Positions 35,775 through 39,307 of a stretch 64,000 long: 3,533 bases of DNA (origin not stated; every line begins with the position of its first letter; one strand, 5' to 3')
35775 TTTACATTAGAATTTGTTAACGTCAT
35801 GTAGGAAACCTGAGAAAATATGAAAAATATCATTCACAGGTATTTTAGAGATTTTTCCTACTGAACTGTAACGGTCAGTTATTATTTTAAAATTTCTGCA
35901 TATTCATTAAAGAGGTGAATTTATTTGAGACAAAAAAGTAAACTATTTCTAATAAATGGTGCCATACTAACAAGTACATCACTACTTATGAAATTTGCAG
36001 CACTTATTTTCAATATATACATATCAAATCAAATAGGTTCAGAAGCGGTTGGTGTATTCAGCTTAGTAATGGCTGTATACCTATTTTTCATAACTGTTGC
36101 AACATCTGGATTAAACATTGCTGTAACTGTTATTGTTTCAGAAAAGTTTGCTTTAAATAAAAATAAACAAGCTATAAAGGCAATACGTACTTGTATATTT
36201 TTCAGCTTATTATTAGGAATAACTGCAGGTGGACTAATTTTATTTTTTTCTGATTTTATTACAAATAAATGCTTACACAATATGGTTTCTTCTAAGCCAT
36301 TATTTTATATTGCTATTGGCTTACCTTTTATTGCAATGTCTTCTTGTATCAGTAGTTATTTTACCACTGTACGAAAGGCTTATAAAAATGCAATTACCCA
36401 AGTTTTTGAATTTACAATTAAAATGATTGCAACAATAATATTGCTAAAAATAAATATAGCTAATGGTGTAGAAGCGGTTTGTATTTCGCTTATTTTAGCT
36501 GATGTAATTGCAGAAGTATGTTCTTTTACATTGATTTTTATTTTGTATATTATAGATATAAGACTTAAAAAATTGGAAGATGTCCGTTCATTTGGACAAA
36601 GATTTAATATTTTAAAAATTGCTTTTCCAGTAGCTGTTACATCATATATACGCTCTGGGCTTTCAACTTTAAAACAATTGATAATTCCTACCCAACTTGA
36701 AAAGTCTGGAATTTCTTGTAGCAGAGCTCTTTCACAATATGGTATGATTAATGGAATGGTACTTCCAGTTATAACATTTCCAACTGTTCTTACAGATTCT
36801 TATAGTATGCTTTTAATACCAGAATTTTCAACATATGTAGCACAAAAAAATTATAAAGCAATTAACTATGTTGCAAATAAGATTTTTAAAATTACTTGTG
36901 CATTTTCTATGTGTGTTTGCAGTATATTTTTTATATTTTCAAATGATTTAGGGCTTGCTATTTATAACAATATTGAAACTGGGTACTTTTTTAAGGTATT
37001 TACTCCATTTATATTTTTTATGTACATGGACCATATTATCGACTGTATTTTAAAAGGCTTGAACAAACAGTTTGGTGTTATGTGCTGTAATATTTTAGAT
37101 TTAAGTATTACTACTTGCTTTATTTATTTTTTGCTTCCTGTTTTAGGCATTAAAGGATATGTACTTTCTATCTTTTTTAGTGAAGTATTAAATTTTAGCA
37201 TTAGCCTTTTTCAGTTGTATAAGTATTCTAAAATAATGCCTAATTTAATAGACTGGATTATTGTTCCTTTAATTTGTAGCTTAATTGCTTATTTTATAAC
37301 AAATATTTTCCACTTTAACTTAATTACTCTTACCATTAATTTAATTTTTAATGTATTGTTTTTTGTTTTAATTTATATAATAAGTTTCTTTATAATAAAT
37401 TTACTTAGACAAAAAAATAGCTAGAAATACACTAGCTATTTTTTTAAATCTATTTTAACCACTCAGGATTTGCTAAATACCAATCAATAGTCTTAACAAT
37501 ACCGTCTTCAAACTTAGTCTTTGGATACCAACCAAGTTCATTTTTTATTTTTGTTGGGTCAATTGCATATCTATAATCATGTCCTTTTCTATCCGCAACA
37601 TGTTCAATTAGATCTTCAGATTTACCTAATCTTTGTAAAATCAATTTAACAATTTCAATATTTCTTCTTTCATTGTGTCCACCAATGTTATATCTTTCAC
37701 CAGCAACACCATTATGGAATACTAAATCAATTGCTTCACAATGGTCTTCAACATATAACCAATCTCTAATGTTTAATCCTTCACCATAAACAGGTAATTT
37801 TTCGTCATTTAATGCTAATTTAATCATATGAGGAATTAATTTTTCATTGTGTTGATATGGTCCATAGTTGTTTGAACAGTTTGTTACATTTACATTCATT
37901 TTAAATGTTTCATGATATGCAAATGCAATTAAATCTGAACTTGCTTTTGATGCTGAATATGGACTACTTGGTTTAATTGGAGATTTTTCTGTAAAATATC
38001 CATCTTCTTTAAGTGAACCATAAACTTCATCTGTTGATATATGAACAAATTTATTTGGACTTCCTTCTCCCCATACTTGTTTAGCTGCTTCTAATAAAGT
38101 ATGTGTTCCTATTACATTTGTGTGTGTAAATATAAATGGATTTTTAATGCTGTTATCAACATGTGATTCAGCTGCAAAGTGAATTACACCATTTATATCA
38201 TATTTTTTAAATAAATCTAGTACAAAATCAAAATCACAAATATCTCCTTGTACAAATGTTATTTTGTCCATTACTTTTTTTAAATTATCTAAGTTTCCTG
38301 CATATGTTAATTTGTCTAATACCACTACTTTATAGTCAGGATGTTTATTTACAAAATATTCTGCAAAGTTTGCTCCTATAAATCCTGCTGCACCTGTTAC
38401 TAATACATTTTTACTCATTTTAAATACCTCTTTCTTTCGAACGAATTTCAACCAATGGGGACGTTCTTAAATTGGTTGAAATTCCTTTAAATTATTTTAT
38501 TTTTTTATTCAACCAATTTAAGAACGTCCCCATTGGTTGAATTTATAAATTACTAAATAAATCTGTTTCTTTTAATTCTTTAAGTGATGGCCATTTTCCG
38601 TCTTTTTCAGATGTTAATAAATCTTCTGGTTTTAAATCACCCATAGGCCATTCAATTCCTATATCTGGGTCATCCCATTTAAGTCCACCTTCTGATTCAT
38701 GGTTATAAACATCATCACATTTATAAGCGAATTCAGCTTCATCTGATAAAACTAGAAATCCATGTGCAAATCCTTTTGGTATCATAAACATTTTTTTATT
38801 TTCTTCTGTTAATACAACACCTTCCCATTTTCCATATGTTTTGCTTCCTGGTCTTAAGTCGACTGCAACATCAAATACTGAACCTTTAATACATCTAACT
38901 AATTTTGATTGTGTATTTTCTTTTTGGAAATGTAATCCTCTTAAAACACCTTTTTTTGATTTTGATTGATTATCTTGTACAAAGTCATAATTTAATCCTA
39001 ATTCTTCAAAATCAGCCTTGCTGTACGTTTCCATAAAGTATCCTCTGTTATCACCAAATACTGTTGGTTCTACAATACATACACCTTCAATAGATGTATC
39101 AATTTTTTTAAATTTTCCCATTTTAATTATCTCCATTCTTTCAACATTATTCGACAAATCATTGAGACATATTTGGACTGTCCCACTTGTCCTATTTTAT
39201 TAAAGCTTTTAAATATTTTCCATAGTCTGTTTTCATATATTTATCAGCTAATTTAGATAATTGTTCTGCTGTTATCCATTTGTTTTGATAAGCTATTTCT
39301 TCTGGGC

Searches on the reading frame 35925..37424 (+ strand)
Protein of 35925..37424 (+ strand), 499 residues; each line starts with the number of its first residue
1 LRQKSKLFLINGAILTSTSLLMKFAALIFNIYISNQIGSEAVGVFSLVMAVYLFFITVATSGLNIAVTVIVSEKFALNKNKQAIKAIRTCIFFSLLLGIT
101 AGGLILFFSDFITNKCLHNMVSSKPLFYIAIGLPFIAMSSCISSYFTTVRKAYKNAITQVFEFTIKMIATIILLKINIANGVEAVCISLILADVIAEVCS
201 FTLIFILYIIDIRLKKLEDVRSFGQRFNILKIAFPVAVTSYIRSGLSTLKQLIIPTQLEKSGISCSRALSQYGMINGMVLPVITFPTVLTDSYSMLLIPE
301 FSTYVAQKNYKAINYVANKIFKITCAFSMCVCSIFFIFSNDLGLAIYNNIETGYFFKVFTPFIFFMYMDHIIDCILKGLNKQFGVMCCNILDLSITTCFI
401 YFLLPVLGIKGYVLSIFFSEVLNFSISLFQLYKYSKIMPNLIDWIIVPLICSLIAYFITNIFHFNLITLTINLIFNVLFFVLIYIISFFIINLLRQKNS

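Call 15: search_protein_families(library=pfam, proteins=[window:35925-37424:+])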
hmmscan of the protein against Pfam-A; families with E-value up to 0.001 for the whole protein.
window:35925-37424:+ (499 aa): 2 families
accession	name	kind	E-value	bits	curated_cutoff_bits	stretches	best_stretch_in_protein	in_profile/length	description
PF01943.22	Polysacc_synt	-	6.7e-12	45.8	28.2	1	11-255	4-233/274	Polysaccharide biosynthesis protein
PF01554.23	MatE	-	1.7e-07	31.5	24.9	1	18-167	5-156/161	MatE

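Call 16: find_encoding_contigs(protein=window:35925-37424:+, flank=4000, max_places=10)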
Protein window:35925-37424:+ (499 aa): no gene with exactly this product is on record in the collection.

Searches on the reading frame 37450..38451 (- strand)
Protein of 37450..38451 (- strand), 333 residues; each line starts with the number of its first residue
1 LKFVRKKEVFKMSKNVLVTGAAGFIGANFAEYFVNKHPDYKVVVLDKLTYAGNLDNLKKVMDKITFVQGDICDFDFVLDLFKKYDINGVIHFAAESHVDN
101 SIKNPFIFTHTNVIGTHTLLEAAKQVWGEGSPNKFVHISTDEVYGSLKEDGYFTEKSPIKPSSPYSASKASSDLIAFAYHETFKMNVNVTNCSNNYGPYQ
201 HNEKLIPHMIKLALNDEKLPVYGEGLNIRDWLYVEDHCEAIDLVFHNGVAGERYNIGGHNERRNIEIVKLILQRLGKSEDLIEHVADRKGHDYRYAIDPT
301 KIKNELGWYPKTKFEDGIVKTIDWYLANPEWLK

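Call 15: search_protein_families(library=pfam, proteins=[window:37450-38451:-])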
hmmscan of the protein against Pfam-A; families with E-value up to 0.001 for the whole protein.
window:37450-38451:- (333 aa): 7 families
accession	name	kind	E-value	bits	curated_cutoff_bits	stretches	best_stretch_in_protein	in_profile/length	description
PF16363.11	GDP_Man_Dehyd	-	3.2e-89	300.1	27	1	17-320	1-331/332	GDP-mannose 4,6 dehydratase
PF01370.27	Epimerase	-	9.5e-65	218.8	20.9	1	16-257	1-240/240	NAD dependent epimerase/dehydratase family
PF01073.25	3Beta_HSD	-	4.2e-18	65.8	22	1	17-238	1-222/280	3-beta hydroxysteroid dehydrogenase/isomerase family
PF02719.21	Polysacc_synt_2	-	6.2e-16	58.9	20.2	1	16-143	1-131/293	Polysaccharide biosynthesis protein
PF07993.18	NAD_binding_4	-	6.7e-13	48.8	20.1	1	18-194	1-206/258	Male sterility protein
PF04321.23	RmlD_sub_bind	-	7.5e-13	48.6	27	1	15-221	2-175/287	RmlD substrate binding domain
PF00106.31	adh_short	-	2.8e-05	24.1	26.6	0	14-83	1-70/195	short chain dehydrogenase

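Call 29: find_encoding_contigs(protein=window:37450-38451:-, flank=5000, max_places=10)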
Protein window:37450-38451:- (333 aa): no gene with exactly this product is on record in the collection.

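Call 35: find_encoding_contigs(protein=window:37450-38418:-, flank=5000, max_places=10)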
Protein window:37450-38418:- (322 aa): 21 contigs read that carry it; 10 places shown.
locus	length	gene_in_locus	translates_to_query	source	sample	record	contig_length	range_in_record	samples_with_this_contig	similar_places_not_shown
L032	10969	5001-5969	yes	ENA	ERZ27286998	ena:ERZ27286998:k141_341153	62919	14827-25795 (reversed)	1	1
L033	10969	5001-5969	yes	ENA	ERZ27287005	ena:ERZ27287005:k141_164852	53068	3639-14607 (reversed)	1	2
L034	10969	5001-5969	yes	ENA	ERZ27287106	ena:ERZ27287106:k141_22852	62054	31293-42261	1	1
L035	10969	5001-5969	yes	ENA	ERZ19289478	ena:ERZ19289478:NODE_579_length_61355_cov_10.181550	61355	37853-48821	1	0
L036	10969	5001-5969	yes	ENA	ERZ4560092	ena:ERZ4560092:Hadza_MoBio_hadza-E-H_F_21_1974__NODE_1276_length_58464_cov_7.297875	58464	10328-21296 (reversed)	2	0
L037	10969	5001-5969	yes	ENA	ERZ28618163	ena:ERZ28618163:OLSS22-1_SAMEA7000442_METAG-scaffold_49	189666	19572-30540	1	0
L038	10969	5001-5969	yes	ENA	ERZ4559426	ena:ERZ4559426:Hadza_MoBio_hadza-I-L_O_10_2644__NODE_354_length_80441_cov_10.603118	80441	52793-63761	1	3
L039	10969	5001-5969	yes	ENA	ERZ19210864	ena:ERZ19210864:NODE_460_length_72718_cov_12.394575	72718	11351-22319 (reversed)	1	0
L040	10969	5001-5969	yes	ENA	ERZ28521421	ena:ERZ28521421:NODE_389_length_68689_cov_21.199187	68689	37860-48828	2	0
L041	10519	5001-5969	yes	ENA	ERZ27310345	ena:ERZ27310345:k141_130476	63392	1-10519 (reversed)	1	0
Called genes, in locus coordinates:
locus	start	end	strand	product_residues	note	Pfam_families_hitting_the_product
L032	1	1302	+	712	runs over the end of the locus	PF01183:Glyco_hydro_25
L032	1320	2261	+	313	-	PF00535:Glycos_transf_2, PF10111:Glyco_tranf_2_2 (weak), PF13641:Glyco_tranf_2_3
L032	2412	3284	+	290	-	PF01370:Epimerase, PF02719:Polysacc_synt_2 (faint), PF04321:RmlD_sub_bind, PF16363:GDP_Man_Dehyd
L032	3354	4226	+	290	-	PF00483:NTP_transferase, PF12804:NTP_transf_3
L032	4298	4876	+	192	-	PF00908:dTDP_sugar_isom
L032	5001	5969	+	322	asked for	PF01073:3Beta_HSD, PF01370:Epimerase, PF02719:Polysacc_synt_2, PF04321:RmlD_sub_bind, PF07993:NAD_binding_4, PF16363:GDP_Man_Dehyd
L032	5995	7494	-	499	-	PF01554:MatE (weak), PF01943:Polysacc_synt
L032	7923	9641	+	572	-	PF00501:AMP-binding, PF23562:AMP-binding_C_3 (weak)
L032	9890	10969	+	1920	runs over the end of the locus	PF13405:EF-hand_6 (faint), PF23952:LRR_EndoS (faint), PF13855:LRR_8 (faint), PF23598:LRR_14, PF12799:LRR_4 (weak)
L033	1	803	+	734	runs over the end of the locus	PF07538:ChW, PF01183:Glyco_hydro_25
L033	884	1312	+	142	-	PF04138:GtrA_DPMS_TM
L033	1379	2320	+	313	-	PF00535:Glycos_transf_2, PF10111:Glyco_tranf_2_2 (weak), PF13641:Glyco_tranf_2_3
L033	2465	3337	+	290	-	PF01370:Epimerase, PF02719:Polysacc_synt_2 (faint), PF04321:RmlD_sub_bind, PF07993:NAD_binding_4 (weak), PF16363:GDP_Man_Dehyd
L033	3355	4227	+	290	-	PF00483:NTP_transferase, PF12804:NTP_transf_3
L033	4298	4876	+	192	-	PF00908:dTDP_sugar_isom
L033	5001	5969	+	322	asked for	PF01073:3Beta_HSD, PF01370:Epimerase, PF02719:Polysacc_synt_2, PF04321:RmlD_sub_bind, PF07993:NAD_binding_4, PF16363:GDP_Man_Dehyd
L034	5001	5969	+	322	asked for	PF01073:3Beta_HSD, PF01370:Epimerase, PF02719:Polysacc_synt_2, PF04321:RmlD_sub_bind, PF07993:NAD_binding_4, PF16363:GDP_Man_Dehyd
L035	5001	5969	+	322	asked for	PF01073:3Beta_HSD, PF01370:Epimerase, PF02719:Polysacc_synt_2, PF04321:RmlD_sub_bind, PF07993:NAD_binding_4, PF16363:GDP_Man_Dehyd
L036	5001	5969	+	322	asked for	PF01073:3Beta_HSD, PF01370:Epimerase, PF02719:Polysacc_synt_2, PF04321:RmlD_sub_bind, PF07993:NAD_binding_4, PF16363:GDP_Man_Dehyd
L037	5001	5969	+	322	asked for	PF01073:3Beta_HSD, PF01370:Epimerase, PF02719:Polysacc_synt_2, PF04321:RmlD_sub_bind, PF07993:NAD_binding_4, PF16363:GDP_Man_Dehyd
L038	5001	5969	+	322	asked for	PF01073:3Beta_HSD, PF01370:Epimerase, PF02719:Polysacc_synt_2, PF04321:RmlD_sub_bind, PF07993:NAD_binding_4, PF16363:GDP_Man_Dehyd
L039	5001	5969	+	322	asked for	PF01073:3Beta_HSD, PF01370:Epimerase, PF02719:Polysacc_synt_2, PF04321:RmlD_sub_bind, PF07993:NAD_binding_4, PF16363:GDP_Man_Dehyd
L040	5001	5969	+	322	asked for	PF01073:3Beta_HSD, PF01370:Epimerase, PF02719:Polysacc_synt_2, PF04321:RmlD_sub_bind, PF07993:NAD_binding_4, PF16363:GDP_Man_Dehyd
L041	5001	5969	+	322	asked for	PF01073:3Beta_HSD, PF01370:Epimerase, PF02719:Polysacc_synt_2, PF04321:RmlD_sub_bind, PF07993:NAD_binding_4, PF16363:GDP_Man_Dehyd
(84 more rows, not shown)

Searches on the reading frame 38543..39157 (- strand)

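Call 76: search_protein_families(library=pfam, proteins=[window:38543-39157:-], max_evalue=0.01)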
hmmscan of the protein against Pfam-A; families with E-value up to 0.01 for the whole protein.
window:38543-39157:- (204 aa): 1 family
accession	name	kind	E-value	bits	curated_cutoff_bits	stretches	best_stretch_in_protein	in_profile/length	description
PF00908.23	dTDP_sugar_isom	-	6.2e-75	251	27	1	21-194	2-168/168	dTDP-4-dehydrorhamnose 3,5-epimerase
